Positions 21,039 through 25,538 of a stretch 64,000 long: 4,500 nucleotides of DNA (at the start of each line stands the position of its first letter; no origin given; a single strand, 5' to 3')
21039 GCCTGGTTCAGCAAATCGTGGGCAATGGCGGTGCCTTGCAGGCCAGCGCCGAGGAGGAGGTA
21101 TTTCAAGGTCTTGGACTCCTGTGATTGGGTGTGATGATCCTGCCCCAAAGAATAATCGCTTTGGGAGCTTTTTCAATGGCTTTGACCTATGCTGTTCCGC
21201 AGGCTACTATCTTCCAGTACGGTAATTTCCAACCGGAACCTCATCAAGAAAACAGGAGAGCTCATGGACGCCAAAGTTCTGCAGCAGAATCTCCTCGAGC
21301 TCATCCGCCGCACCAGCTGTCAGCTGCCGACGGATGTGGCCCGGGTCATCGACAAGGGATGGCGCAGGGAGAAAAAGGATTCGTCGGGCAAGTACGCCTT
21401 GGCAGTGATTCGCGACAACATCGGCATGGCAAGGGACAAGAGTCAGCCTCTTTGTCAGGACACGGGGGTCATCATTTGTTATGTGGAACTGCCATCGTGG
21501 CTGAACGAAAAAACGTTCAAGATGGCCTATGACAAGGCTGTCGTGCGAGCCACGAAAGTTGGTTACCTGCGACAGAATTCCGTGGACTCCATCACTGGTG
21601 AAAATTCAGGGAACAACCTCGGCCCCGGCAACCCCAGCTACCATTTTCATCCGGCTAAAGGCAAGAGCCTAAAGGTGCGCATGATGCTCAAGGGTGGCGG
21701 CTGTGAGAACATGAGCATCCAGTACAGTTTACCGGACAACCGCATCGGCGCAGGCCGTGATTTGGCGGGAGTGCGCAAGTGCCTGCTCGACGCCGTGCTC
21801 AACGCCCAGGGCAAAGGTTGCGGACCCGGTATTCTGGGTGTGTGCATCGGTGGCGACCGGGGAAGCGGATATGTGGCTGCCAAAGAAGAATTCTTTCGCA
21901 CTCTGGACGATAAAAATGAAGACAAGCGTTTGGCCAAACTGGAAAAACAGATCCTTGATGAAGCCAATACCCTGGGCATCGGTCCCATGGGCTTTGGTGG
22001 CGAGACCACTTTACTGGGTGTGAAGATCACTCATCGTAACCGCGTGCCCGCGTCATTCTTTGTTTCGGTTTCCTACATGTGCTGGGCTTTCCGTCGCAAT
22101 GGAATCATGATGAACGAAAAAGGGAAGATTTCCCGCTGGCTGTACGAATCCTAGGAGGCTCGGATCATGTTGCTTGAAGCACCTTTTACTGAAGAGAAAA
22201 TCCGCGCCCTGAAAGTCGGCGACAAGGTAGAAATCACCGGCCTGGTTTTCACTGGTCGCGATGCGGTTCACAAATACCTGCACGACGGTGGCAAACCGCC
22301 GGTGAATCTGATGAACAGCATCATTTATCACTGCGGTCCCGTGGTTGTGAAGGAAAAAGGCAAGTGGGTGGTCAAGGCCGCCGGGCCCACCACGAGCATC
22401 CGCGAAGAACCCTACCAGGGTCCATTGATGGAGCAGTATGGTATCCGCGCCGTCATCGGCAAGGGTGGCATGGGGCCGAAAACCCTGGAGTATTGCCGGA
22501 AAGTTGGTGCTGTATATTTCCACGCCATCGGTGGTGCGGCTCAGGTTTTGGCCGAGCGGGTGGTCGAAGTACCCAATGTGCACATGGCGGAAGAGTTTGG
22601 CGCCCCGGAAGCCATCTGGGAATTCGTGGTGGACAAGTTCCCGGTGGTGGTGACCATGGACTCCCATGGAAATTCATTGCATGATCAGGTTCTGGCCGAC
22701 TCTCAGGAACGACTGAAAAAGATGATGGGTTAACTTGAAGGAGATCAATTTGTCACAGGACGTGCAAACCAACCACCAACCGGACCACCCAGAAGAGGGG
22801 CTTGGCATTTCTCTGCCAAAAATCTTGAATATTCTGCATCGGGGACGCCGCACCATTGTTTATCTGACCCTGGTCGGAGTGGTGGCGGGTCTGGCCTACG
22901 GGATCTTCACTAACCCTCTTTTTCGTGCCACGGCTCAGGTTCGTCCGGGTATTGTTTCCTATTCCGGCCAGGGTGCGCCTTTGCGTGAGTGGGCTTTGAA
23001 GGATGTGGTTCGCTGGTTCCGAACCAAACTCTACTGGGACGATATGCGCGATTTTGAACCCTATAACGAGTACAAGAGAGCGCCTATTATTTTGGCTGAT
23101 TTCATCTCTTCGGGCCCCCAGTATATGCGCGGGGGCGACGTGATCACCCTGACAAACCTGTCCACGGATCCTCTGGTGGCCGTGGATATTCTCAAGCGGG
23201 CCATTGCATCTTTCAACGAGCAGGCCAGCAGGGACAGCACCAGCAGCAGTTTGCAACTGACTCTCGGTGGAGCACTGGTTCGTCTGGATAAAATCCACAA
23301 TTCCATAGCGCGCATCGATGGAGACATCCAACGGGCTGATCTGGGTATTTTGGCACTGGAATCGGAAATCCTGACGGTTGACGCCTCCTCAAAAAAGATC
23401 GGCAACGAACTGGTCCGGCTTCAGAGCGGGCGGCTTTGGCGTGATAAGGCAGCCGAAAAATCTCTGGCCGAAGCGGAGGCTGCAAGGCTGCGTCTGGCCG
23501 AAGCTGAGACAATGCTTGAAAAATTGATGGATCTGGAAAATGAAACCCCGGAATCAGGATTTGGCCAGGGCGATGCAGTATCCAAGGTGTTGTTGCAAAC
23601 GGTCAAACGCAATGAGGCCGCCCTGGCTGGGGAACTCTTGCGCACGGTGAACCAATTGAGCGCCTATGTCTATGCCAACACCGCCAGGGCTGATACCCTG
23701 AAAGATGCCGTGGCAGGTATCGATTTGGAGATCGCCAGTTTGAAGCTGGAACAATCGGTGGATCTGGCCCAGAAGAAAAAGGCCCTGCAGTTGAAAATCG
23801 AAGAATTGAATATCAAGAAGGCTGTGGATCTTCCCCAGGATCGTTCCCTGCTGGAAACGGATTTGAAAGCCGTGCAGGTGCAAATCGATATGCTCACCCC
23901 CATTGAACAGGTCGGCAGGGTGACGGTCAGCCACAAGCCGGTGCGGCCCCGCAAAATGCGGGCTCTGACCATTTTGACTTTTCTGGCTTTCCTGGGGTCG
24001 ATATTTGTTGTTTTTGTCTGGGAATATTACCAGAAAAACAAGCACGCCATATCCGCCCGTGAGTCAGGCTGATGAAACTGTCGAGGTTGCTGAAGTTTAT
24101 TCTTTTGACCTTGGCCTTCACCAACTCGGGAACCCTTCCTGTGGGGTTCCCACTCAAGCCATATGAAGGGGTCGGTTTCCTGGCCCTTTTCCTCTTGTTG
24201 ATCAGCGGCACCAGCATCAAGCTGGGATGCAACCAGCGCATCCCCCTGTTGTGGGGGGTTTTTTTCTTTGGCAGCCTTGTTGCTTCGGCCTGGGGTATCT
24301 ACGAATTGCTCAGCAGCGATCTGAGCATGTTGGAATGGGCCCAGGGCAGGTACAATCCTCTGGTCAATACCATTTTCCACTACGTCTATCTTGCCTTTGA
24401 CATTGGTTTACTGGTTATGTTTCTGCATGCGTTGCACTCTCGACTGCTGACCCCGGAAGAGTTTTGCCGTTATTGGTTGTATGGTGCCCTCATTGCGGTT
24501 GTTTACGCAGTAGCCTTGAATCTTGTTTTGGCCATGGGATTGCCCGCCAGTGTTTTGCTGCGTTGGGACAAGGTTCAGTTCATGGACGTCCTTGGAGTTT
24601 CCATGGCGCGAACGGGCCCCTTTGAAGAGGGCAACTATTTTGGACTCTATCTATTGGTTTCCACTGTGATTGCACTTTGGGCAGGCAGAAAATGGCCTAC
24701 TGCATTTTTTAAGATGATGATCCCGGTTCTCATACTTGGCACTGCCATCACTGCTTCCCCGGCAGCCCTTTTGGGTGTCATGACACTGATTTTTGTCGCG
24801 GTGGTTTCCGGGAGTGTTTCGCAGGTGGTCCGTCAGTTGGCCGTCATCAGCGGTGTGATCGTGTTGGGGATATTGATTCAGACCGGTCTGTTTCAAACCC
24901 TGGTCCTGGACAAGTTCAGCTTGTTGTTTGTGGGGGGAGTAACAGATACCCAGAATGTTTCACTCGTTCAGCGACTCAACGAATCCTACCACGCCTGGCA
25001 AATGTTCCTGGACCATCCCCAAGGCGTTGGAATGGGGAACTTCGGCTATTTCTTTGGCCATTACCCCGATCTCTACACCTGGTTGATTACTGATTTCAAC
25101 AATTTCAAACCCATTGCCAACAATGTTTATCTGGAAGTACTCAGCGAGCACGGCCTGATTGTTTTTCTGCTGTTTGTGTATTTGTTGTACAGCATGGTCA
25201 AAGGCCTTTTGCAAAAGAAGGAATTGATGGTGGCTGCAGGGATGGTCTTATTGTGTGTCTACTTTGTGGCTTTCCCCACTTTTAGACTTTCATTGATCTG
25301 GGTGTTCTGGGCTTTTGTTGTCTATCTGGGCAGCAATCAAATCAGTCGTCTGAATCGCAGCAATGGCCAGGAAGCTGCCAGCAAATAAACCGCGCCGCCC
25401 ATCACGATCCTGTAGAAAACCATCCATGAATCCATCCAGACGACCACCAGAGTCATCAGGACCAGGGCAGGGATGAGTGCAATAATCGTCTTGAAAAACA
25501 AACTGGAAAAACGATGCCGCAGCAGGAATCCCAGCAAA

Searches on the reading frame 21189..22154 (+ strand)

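Call 27: search_protein_families(library=pfam, proteins=[window:21189-22154:+], max_evalue=0.00001)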
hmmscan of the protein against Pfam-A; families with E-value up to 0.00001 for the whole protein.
window:21189-22154:+ (321 aa): 1 family
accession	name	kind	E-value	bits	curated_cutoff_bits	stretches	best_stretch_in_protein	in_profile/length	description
PF05681.19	Fumerase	-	1.9e-70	237.7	25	1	34-304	3-267/270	Fumarate hydratase (Fumerase)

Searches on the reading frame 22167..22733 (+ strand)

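Call 27: search_protein_families(library=pfam, proteins=[window:22167-22733:+], max_evalue=0.00001)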
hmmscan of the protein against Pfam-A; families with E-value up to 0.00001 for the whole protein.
window:22167-22733:+ (188 aa): 1 family
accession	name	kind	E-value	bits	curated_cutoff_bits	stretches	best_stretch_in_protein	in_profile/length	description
PF05683.17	Fumerase_C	-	1.4e-52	178.5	22.2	1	3-174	31-204/205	Fumarase C-terminus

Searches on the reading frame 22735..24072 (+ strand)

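Call 27: search_protein_families(library=pfam, proteins=[window:22735-24072:+], max_evalue=0.00001)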
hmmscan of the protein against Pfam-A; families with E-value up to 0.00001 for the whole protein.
window:22735-24072:+ (445 aa): 1 family
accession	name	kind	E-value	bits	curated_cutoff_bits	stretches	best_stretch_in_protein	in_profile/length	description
PF02706.20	Wzz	-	5.7e-06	27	25.5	0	25-70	3-48/91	Chain length determinant protein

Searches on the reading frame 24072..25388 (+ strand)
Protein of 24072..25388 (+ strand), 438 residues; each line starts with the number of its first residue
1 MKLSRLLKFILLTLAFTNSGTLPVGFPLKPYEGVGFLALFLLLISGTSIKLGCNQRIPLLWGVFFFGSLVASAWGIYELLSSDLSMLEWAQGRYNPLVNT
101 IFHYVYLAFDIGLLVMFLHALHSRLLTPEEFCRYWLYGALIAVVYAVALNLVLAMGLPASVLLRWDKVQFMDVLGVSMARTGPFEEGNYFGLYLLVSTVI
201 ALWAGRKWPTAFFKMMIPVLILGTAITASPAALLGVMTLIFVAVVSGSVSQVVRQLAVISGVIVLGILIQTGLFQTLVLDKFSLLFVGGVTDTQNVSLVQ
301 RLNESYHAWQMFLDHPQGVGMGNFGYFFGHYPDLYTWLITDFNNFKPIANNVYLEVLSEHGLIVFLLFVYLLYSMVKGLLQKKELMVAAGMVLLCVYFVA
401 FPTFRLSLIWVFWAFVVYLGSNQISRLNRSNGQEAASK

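Call 27: search_protein_families(library=pfam, proteins=[window:24072-25388:+], max_evalue=0.00001)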
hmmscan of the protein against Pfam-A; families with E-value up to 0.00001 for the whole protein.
window:24072-25388:+ (438 aa): 1 family
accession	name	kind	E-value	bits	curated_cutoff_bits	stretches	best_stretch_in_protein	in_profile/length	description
PF04932.20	Wzy_C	-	1.1e-06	28.9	31.7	1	220-369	6-149/149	O-Antigen ligase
